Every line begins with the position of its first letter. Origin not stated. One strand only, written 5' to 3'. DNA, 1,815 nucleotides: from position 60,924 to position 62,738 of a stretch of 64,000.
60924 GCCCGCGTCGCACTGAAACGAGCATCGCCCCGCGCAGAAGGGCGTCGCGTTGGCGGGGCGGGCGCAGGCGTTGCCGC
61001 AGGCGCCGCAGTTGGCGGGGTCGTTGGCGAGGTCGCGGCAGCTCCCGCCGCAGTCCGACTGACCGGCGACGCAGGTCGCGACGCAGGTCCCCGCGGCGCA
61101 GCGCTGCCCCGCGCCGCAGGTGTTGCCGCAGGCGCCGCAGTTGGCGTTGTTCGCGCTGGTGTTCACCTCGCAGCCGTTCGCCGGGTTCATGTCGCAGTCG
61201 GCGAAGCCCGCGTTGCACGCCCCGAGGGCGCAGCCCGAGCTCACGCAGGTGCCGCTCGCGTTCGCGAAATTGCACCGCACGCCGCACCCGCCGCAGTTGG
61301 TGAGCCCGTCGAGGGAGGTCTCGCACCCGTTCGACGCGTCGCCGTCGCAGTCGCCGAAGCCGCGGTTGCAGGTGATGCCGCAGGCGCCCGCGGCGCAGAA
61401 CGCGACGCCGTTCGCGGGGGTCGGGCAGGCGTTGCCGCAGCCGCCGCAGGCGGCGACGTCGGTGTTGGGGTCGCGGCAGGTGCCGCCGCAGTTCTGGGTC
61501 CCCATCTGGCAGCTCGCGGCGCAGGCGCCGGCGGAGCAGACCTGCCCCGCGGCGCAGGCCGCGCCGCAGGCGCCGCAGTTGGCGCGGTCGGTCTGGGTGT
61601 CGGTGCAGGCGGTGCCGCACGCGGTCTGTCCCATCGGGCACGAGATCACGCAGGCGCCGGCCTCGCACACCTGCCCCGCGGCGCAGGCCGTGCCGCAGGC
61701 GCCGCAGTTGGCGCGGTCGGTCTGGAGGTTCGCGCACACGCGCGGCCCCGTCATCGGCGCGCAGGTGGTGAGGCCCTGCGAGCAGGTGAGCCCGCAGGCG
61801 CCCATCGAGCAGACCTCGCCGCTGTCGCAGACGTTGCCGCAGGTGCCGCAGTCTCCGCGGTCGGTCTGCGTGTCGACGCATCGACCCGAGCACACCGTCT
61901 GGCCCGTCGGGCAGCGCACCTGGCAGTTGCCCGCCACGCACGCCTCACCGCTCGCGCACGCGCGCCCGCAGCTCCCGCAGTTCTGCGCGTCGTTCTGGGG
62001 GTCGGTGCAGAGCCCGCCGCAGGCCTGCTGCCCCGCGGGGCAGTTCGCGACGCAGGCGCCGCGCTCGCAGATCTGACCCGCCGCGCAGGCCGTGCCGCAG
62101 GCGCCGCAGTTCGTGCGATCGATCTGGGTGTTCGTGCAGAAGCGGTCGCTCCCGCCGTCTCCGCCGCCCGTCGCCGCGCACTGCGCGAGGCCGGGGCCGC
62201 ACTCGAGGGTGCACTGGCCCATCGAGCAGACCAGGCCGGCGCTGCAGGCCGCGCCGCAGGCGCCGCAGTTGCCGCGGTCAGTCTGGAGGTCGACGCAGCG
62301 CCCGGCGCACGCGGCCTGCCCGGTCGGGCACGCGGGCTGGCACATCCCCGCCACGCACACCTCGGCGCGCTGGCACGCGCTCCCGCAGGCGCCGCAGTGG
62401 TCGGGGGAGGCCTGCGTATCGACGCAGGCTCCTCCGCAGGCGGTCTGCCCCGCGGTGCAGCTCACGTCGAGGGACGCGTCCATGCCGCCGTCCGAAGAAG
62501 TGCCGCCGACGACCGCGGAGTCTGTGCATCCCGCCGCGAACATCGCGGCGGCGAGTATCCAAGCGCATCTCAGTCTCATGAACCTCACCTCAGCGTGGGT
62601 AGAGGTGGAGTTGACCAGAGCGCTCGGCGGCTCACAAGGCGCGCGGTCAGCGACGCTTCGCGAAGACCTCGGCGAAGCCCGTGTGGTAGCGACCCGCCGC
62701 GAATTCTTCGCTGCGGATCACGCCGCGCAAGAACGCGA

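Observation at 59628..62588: Fourth cysteine-rich paralog interleaves two repeat grammars and has a different C-terminal domain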

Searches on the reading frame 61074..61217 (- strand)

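Call 9: search_protein_families(library=pfam, proteins=[window:61074-61217:-], max_evalue=10)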
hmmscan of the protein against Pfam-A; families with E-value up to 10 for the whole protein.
seq(48 aa): 1 family
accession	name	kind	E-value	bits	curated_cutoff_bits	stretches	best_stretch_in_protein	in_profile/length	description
PF04885.19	Stig1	-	0.001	19.9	24.1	1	13-46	50-83/85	Stigma-specific STIG1-like protein family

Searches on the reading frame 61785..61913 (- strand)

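Call 9: search_protein_families(library=pfam, proteins=[window:61785-61913:-], max_evalue=10)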
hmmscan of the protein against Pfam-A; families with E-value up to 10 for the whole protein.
seq(43 aa): 2 families
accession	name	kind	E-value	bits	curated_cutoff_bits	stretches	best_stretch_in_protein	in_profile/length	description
PF04885.19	Stig1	-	9.3e-09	36.1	24.1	1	1-41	43-83/85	Stigma-specific STIG1-like protein family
PF23416.1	DUF7107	-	2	9.2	24.6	1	4-40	10-46/48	Domain of unknown function (DUF7107)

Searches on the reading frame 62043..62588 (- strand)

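Call 54: search_protein_families(library=ncbifam, proteins=[window:62043-62588:-], max_evalue=0.01)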
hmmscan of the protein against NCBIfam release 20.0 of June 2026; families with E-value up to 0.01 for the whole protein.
seq(182 aa): 1 family
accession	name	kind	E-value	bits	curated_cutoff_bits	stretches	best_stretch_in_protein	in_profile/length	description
NF041328.1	C_rich_MXAN6577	subfamily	3e-28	98.6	100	2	20-127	44-145/145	MXAN_6577-like cysteine-rich protein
